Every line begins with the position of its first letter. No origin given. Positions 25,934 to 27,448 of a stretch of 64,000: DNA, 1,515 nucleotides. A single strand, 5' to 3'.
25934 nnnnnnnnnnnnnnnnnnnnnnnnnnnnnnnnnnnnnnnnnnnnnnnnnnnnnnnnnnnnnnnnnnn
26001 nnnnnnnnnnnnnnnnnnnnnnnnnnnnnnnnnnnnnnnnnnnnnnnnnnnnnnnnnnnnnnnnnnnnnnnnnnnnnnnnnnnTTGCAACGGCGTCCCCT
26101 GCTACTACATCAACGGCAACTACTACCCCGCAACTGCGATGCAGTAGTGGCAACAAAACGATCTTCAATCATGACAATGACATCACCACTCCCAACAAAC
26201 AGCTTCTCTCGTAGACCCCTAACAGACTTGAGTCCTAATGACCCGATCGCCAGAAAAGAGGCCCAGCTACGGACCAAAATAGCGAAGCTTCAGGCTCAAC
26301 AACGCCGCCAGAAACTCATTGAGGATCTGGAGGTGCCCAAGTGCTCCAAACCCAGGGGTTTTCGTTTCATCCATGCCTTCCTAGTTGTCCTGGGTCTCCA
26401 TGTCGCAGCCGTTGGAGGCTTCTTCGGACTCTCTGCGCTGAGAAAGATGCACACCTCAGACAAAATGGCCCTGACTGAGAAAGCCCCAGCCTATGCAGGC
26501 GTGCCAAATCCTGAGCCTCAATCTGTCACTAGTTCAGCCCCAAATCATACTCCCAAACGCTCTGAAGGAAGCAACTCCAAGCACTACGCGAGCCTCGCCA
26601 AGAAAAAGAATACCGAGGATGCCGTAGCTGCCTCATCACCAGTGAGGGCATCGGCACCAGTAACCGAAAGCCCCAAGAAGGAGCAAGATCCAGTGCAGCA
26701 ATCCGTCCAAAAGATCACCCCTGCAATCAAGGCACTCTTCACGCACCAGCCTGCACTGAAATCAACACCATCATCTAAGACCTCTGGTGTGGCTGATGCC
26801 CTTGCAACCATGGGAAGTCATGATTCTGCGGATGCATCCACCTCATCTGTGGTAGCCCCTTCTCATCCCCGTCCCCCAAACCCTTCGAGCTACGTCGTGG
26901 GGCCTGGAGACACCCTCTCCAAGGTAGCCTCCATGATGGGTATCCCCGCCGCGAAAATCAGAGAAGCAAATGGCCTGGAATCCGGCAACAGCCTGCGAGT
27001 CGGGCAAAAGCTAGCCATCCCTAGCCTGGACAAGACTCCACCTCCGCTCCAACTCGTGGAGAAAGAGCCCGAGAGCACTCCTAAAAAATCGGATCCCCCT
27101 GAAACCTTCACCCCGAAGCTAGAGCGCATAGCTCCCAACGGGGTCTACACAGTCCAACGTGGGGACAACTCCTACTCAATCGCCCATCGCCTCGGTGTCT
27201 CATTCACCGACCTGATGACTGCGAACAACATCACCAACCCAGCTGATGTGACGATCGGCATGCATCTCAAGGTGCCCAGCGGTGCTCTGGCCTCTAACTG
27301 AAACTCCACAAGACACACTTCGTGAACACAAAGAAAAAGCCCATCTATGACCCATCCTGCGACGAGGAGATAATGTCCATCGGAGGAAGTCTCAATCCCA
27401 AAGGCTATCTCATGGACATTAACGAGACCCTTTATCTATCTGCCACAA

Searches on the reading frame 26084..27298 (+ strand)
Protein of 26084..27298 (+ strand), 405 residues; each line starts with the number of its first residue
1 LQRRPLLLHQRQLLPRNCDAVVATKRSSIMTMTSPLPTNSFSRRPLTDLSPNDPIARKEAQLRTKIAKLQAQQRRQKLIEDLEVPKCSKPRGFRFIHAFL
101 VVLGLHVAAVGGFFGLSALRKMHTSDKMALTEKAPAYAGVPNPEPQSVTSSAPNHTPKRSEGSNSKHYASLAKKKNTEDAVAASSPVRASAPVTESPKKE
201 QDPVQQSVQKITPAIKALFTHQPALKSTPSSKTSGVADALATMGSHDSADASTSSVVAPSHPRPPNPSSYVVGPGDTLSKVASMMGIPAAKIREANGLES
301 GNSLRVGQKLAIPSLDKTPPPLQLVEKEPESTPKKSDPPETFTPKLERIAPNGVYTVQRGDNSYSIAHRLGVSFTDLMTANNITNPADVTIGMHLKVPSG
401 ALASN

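Call 24: search_protein_families(library=pfam, proteins=[window:26084-27298:+], max_evalue=0.001)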
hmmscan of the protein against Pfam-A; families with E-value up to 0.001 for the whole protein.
window:26084-27298:+ (405 aa): 5 families
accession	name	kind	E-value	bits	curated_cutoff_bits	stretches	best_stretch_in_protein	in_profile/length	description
PF01476.26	LysM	-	1.6e-26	92.4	20.9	2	270-313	1-43/43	LysM domain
PF23473.1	LysM3_LYK4_5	-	5.2e-09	36.5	29.3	0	355-385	5-35/48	LYK4/5 LysM3 domain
PF23462.1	LysM3_NFP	-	8.6e-05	23.4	28.1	0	270-297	5-32/48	NFP LysM3 domain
PF23472.1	LysM2_CERK1_LYK3_4_5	-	0.00026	21.3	27.4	0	354-398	7-54/56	LYK3/4/5 LysM2 domain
PF23446.1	LysM1_NFP_LYK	-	0.00038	21.7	36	0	276-313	16-54/60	NFP/LYK LysM1 domain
